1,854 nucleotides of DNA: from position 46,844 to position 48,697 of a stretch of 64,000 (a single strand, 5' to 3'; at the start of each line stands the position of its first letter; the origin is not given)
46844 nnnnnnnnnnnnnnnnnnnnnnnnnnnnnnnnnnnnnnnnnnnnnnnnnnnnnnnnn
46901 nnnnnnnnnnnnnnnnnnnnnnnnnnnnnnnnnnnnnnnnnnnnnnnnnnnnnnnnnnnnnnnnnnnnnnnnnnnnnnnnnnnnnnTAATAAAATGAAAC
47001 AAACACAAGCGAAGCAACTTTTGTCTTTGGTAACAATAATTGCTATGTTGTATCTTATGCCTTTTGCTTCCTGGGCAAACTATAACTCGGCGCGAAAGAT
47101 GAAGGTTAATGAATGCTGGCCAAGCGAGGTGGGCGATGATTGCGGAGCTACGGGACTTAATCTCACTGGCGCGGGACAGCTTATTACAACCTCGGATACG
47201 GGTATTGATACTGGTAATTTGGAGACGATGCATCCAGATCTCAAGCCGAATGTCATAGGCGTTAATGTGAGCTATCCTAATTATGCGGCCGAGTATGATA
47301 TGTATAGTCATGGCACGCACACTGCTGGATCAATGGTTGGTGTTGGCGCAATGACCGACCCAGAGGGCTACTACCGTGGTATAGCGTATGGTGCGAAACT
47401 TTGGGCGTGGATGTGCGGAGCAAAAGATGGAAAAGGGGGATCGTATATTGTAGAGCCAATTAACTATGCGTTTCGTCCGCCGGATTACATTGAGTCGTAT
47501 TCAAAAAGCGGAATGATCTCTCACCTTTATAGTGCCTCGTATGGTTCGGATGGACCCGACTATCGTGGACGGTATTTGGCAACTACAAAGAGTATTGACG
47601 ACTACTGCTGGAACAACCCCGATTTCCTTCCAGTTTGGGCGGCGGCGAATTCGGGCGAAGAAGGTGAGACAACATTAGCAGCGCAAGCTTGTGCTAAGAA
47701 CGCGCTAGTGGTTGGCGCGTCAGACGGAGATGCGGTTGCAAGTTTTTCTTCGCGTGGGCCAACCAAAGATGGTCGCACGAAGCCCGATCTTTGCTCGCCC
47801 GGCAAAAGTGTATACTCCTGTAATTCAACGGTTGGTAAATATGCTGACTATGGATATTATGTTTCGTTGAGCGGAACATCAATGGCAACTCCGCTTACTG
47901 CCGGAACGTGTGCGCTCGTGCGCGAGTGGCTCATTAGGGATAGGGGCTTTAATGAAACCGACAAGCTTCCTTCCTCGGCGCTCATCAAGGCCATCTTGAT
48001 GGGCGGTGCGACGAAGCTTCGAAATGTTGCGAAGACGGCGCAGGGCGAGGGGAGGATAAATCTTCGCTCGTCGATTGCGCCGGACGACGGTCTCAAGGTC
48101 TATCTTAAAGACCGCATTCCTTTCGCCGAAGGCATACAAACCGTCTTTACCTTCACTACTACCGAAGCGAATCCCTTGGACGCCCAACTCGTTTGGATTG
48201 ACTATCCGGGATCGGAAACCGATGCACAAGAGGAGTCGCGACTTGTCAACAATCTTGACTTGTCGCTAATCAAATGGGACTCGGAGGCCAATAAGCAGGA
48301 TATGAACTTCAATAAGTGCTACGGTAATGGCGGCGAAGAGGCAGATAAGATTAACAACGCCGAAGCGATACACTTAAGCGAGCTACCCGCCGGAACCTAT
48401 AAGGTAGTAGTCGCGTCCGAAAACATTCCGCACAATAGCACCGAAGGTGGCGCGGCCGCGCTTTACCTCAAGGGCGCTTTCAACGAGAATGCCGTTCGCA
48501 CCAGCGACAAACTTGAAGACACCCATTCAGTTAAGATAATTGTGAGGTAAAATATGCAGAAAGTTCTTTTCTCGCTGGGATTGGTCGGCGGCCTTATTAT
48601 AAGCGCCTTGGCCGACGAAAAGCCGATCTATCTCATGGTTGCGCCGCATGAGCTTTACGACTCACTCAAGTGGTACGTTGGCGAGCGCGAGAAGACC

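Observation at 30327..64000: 10-gene operon of at least 33.6 kb coupling giant LamG/beta-repeat surface proteins with a sulfatase, a kinase and three protease families, each in duplicate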

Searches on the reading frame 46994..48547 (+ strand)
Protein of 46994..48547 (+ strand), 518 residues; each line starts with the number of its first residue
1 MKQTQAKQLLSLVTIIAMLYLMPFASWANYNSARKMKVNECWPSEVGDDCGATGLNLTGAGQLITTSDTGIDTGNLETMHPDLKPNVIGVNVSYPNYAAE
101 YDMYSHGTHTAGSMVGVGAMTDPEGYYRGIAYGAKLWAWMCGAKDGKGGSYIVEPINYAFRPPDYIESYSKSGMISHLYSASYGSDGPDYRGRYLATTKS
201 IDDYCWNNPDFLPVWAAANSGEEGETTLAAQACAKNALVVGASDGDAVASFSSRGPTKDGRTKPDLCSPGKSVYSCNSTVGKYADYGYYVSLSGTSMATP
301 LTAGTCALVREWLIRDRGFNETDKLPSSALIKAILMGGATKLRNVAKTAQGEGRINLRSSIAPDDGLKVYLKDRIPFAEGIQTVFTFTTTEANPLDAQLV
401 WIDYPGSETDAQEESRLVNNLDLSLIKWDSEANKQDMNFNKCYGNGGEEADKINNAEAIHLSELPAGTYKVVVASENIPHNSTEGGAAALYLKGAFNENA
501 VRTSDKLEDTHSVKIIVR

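Call 8: search_protein_families(library=pfam, proteins=[window:46994-48547:+], max_evalue=0.01)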
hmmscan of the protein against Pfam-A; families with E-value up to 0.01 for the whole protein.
window:46994-48547:+ (518 aa): 1 family
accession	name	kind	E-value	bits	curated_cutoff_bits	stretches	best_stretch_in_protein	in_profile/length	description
PF00082.27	Peptidase_S8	-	4.9e-36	125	21.8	1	59-351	1-286/288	Subtilase family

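Call 15: find_encoding_contigs(protein=window:46994-48547:+, flank=10000, max_places=6)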
Protein window:46994-48547:+ (518 aa): no gene with exactly this product is on record in the collection.

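Call 21: find_related_loci(query=window:46994-48547:+, collection=genome_contigs, flank=10000)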
Query window:46994-48547:+ (518 aa) in genome_contigs; peptide patterns used: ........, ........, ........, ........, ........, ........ (x = any residue, [..] = any of these).
35 stretches matched a pattern; 1 encode a relative of the query (tblastn E <= 1e-3); 1 distinct loci.
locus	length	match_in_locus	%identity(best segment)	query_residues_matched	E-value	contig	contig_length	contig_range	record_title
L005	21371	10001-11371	41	36-496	4e-97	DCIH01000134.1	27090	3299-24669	MAG TPA_asm: Verrucomicrobia bacterium UBA1731 UBA1731_contig_33626, whole genome shotgun sequence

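Call 30: search_protein_families(library=ncbifam, proteins=[window:46994-48547:+], max_evalue=0.1)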
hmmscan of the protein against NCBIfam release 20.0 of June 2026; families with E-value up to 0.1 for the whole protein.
window:46994-48547:+ (518 aa): 7 families
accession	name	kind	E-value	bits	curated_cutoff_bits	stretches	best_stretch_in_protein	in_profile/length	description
TIGR03921.1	T7SS_mycosin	equivalog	1e-14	54.4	278.75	2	214-311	153-245/353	type VII secretion-associated serine protease mycosin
NF040553.1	SGO_0316_fam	subfamily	1.1e-13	49.9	1400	2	242-339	647-735/1486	SGO_0316/SGO_0317 family LPXTG-anchored serine peptidase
NF040809.1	germ_prot_CspBA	exception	5.4e-13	47.5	1250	1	232-357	400-518/1099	bifunctional germination protease/germinant receptor pseudoprotease CspBA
NF033595.1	denti_PrtP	equivalog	1e-11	44.2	300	1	210-357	366-498/606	dentilisin complex serine proteinase subunit PrtP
NF040808.2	CspC_non_triad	exception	1.3e-07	30.4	675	1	225-361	418-549/556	bile acid germinant receptor pseudoprotease CspC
NF042956.1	IteS_antiphage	equivalog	0.018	13.3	900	1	240-339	435-533/747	S8 family anti-phage peptidase IteS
NF051851.1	AtpSerPepEprS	equivalog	0.018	13.1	1700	0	272-311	276-319/988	autotransporter serine peptidase EprS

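Call 76: search_protein_families(library=padloc, proteins=[window:46994-48547:+], max_evalue=0.001)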
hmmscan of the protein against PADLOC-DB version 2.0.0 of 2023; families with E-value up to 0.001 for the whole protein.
window:46994-48547:+ (518 aa): 3 families
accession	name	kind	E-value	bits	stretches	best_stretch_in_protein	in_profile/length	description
PDLC03014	subtilase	-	3e-20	71.1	1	58-310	170-356/391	-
PDLC02197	IetS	-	5.8e-06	22.9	1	244-339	441-535/749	-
PDLC02199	IetS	-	0.00055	16.2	1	246-308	515-578/826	-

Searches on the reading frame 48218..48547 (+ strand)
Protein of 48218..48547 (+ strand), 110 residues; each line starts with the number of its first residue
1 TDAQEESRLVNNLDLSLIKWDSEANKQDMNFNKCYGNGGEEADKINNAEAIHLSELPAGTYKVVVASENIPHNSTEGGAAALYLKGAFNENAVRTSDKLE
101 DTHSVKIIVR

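Call 100: search_protein_families(library=pfam, proteins=[window:48218-48547:+], max_evalue=10)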
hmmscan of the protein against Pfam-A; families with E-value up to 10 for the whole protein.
seq(110 aa): 2 families
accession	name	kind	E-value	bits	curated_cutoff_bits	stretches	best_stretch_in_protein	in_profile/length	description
PF16405.10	DUF5013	-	0.04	14.5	28.5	1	22-90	42-102/149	Domain of unknown function (DUF5013)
PF18962.6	Por_Secre_tail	-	0.11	13.3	27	1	40-69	37-66/75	Secretion system C-terminal sorting domain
